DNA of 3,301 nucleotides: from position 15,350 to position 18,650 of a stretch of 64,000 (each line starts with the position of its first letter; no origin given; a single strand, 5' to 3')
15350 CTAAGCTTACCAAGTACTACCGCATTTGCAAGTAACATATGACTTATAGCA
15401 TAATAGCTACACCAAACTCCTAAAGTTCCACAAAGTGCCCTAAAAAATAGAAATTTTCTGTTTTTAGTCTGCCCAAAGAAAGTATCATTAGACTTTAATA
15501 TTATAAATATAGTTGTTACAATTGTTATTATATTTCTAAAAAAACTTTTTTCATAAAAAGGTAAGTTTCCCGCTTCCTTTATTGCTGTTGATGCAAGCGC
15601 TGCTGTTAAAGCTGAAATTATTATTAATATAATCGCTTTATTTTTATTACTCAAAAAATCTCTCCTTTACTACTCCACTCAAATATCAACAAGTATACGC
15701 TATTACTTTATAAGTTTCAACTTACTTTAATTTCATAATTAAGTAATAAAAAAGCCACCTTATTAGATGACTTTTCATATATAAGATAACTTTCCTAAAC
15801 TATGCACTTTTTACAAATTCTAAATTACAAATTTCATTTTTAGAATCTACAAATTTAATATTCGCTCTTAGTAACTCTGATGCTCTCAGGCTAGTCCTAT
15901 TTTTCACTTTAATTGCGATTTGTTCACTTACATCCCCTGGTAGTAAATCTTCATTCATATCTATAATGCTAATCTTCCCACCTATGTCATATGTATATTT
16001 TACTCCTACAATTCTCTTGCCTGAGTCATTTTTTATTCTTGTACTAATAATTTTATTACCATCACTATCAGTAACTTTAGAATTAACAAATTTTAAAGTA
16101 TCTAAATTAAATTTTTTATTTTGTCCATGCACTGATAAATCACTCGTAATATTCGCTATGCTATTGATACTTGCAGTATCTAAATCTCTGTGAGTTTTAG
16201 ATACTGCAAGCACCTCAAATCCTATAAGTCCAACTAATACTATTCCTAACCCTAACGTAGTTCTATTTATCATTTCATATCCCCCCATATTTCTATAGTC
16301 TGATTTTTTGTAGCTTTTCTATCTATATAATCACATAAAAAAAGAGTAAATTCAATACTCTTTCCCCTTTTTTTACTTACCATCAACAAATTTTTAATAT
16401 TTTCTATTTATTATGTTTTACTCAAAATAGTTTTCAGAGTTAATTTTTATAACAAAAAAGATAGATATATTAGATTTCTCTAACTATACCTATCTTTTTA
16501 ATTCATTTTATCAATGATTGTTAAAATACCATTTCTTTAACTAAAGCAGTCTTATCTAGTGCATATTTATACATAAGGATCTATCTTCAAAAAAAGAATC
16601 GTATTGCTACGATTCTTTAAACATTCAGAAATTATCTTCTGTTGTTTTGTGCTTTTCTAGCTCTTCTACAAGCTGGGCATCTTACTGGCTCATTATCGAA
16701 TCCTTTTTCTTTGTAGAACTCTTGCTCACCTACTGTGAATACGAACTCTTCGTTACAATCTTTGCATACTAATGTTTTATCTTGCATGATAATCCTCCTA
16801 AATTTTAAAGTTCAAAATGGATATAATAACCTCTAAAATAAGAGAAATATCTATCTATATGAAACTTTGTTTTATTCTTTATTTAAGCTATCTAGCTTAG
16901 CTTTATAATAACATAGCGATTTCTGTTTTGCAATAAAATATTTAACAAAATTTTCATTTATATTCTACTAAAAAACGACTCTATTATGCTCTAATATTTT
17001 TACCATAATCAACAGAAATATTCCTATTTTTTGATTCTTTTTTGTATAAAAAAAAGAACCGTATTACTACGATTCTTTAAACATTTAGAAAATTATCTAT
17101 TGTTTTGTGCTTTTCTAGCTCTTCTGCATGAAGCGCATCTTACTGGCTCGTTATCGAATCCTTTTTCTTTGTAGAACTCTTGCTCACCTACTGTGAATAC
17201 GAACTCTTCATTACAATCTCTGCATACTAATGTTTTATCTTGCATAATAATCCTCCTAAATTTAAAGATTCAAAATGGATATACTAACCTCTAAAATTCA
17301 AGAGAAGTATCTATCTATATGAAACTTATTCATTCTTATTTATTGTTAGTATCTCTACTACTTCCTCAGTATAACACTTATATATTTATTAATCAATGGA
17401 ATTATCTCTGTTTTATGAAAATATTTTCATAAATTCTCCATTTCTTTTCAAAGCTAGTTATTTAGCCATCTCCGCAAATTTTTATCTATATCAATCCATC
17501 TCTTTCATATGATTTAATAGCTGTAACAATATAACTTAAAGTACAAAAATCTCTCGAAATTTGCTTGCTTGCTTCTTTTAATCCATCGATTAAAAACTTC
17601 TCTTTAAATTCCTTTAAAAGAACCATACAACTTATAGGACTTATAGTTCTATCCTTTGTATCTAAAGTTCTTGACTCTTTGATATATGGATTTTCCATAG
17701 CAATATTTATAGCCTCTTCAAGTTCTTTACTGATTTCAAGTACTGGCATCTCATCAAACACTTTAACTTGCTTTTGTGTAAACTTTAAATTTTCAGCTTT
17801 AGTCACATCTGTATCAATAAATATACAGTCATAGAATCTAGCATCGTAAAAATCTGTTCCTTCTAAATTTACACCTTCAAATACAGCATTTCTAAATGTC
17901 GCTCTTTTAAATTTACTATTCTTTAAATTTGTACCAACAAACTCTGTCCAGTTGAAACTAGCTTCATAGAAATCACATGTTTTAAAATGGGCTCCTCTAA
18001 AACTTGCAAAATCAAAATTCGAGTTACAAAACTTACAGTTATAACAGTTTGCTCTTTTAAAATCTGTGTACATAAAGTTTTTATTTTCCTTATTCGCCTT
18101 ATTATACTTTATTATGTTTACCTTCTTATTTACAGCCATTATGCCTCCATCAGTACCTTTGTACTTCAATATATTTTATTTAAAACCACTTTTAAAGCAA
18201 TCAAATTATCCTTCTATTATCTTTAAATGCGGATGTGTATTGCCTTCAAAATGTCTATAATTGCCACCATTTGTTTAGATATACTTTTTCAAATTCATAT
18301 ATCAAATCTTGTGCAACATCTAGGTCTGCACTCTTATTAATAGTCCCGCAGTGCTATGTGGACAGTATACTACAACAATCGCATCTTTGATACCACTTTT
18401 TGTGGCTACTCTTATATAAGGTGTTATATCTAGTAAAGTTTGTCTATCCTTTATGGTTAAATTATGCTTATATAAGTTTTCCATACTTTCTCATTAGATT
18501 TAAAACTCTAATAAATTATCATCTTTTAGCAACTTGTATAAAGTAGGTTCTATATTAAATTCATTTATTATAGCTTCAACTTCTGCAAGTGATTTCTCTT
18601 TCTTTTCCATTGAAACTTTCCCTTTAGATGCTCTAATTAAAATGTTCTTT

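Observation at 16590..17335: Tandemly duplicated module encoding two roughly 50-aa CxxC...CxxC zinc-ribbon proteins missed by the ORF track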

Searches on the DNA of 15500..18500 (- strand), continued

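Call 84: search_with_rna_model(model_id=R2, sources=[window, L001, L002, L003, L004, L005, L006, L007, L008, L009, L010, L011, L012, L013, L014, L015, L016, L017, L018, L019, L020, L021, L022, L023, L024, L025, L026, L027, L028, L029, L030, L031, L032, L033, L034, L035, L036, L037, L038, L039, L040, L041, L042, L043, L044, L045, L046, L047, L048, L049, L050, L051, L052, L053, L054, L055, L056, L057, L058, L059, L060, L061, L062, L063, L064, L065, L066, L067, L068, L069, L070, L071, L072, L073, L074, L075, L076, L077, L078, L079, L080, L083], max_evalue=1, make_alignment=true)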
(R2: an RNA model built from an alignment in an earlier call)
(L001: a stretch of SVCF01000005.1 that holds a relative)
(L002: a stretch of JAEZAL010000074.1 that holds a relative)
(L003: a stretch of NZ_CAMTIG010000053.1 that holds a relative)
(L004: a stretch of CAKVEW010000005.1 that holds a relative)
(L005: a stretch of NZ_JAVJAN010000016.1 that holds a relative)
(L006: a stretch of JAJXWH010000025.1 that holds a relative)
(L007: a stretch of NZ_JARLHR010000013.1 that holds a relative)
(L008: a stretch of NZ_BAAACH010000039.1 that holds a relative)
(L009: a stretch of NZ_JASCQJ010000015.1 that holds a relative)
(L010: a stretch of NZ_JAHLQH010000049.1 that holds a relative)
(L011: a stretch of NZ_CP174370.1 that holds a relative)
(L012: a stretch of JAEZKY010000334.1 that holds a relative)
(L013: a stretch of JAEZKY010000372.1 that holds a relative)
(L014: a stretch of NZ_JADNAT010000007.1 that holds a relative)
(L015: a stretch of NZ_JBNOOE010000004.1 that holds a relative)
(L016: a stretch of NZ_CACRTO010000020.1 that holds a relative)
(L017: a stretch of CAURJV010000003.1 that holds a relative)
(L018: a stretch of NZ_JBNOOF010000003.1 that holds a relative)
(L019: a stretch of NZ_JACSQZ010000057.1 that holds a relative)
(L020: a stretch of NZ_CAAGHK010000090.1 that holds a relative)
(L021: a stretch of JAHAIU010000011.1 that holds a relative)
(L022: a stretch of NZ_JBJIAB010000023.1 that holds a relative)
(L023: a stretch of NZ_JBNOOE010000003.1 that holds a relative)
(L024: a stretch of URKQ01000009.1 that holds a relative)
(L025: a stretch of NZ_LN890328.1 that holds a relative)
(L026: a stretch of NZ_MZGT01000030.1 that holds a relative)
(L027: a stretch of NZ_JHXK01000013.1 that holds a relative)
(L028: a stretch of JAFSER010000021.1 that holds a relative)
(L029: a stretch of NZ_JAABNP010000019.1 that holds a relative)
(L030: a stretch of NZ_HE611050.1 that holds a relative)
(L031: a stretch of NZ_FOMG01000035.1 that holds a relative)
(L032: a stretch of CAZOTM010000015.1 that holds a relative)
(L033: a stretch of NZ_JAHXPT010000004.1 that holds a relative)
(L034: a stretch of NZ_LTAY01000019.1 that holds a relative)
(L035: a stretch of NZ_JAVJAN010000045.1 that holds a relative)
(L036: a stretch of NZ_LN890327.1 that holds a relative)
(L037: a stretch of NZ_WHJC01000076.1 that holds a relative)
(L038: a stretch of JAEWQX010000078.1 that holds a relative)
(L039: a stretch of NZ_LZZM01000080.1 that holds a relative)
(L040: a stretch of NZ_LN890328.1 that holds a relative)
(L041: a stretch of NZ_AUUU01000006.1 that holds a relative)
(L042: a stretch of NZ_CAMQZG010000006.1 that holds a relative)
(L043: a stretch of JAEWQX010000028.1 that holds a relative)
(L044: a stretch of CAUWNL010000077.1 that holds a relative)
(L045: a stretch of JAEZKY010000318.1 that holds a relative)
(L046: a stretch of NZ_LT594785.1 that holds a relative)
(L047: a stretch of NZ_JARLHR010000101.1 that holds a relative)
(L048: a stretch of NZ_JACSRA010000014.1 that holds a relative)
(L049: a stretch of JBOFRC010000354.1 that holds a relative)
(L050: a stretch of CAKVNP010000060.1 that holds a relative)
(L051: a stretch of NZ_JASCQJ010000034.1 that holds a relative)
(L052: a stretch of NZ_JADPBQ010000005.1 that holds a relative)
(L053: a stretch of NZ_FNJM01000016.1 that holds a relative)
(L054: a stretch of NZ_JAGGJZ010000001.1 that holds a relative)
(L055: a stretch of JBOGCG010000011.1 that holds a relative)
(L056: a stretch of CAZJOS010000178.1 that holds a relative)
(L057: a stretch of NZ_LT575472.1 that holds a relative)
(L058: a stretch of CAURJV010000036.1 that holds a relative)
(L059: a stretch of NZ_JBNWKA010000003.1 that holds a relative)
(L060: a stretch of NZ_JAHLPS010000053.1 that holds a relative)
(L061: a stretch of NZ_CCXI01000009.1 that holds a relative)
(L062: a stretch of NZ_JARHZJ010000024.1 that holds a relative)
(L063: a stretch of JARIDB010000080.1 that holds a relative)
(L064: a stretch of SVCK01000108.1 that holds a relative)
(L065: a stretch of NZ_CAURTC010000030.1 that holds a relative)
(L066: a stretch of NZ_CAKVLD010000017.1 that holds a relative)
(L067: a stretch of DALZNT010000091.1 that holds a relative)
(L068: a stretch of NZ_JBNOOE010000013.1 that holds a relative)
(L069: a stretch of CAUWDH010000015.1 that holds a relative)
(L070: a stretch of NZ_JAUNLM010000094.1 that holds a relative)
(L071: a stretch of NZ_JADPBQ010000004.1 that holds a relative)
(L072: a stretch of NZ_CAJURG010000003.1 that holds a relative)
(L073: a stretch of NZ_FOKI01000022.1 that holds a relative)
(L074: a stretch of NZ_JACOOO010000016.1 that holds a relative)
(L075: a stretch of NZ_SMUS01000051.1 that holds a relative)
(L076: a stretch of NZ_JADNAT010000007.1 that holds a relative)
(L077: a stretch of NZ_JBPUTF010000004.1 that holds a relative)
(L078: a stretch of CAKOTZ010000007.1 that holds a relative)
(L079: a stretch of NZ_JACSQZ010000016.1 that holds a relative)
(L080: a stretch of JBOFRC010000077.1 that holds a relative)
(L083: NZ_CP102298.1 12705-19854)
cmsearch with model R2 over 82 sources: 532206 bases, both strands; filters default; matches with E-value up to 1: 69.
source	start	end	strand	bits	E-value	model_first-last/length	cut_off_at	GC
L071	2916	3003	+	98.3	3.4e-17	1-87/87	no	0.2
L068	2916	3003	+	97.6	4.9e-17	1-87/87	no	0.2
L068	4442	4529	+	97.6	4.9e-17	1-87/87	no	0.2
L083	3416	3503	+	96.7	7.5e-17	1-87/87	no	0.22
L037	2918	3003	+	95.3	1.5e-16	1-87/87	no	0.22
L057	2915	3000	+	94.1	2.7e-16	1-87/87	no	0.19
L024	2915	3003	+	90.8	1.4e-15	1-87/87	no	0.21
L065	2917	3003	+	89.6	2.4e-15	1-87/87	no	0.22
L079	1380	1468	+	88.6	4e-15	1-87/87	no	0.24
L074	2916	3003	+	88.1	5.2e-15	1-87/87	no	0.25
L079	2911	3000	+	86.9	9.2e-15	1-87/87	no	0.21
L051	2918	3003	+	86.9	9.3e-15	1-87/87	no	0.2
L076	2919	3003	+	86.4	1.2e-14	1-87/87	no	0.22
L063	465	549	+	79.6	3.3e-13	1-87/87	no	0.22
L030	2916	3003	+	78.8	4.7e-13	1-87/87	no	0.23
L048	2920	3003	+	75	3e-12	1-87/87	no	0.21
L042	277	366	+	73.6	6e-12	1-87/87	no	0.23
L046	2916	3003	+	72.5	1e-11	1-87/87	no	0.2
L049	2913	3003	+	72.3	1.1e-11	1-87/87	no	0.25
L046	1824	1909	+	68.9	6e-11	1-87/87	no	0.17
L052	2913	3002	+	68.6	7e-11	1-87/87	no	0.26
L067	2916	3003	+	68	9.6e-11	1-87/87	no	0.24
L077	2919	3003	+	65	4.2e-10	1-87/87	no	0.18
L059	2919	3002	+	64.5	5.2e-10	1-87/87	no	0.21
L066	2916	3002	+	63.9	7.1e-10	1-87/87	no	0.2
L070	951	1039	+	61.1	2.8e-09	1-87/87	no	0.22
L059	3306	3386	+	60.2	4.4e-09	1-87/87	no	0.23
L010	2918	2998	+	43.7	1.4e-05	1-87/87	no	0.26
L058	2914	3003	+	39.9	8.8e-05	1-87/87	no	0.21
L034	2916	3002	+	38.3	0.00019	1-87/87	no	0.17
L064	588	671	+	36.6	0.00045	1-87/87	no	0.23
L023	2920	3003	+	35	0.00099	1-87/87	no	0.25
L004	2919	3002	+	33.8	0.0017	1-87/87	no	0.21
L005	2914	3003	+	33.6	0.0019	1-87/87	no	0.19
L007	2913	3003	+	32.6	0.0031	1-87/87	no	0.23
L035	2913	3003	+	31.8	0.0047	1-87/87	no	0.23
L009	2919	3002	+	30.4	0.0092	1-87/87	no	0.21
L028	2919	3002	+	30.1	0.01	1-87/87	no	0.21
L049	2928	3018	-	29.3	0.015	1-87/87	no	0.26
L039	2912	3003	+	29.2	0.016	1-87/87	no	0.25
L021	2924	3003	+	29.2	0.016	1-87/87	no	0.25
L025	2912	3002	+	29.1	0.017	1-87/87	no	0.14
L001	2911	3002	+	27.3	0.041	1-87/87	no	0.18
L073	2935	3019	-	26.8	0.055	1-87/87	no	0.26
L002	2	72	+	26.1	0.075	14-87/87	no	0.24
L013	2911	3003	+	26.1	0.076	1-87/87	no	0.22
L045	2907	3001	+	25.2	0.11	1-87/87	no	0.33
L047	1496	1590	+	25.2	0.11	1-87/87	no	0.33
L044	2916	3001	+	25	0.13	1-87/87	no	0.23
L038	2910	3001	+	24.6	0.15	1-87/87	no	0.27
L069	2920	3003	+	24.6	0.16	1-87/87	no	0.19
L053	4953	5037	+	24.6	0.16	1-87/87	no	0.28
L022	2328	2409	+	24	0.21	1-87/87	no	0.2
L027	2921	3002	+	24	0.21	1-87/87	no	0.2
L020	2920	2999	+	23.9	0.22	1-87/87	no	0.22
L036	2909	3001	+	23.8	0.23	1-87/87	no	0.19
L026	2921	3002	+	23.6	0.26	1-87/87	no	0.2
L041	2906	3001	+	23.4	0.28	1-87/87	no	0.33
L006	2910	3003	+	23.4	0.29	1-87/87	no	0.21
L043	2920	2999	+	23.2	0.31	1-87/87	no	0.22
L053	4968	5052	-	23.1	0.33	1-87/87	no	0.31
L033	2924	3003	+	22.9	0.37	1-87/87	no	0.24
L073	2922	3003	+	22.7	0.4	1-87/87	no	0.23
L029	2919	3002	+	22.2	0.5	1-87/87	no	0.24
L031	2923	3003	+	21.7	0.63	1-87/87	no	0.26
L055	1441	1527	+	21.6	0.67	1-87/87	no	0.23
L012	1727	1808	+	21.3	0.79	1-87/87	no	0.18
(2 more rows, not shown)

Alignment A6: 69 matches aligned to the model, 138 columns, each read 5' to 3' on its own strand. Consensus structure (alignment columns), stored with it:
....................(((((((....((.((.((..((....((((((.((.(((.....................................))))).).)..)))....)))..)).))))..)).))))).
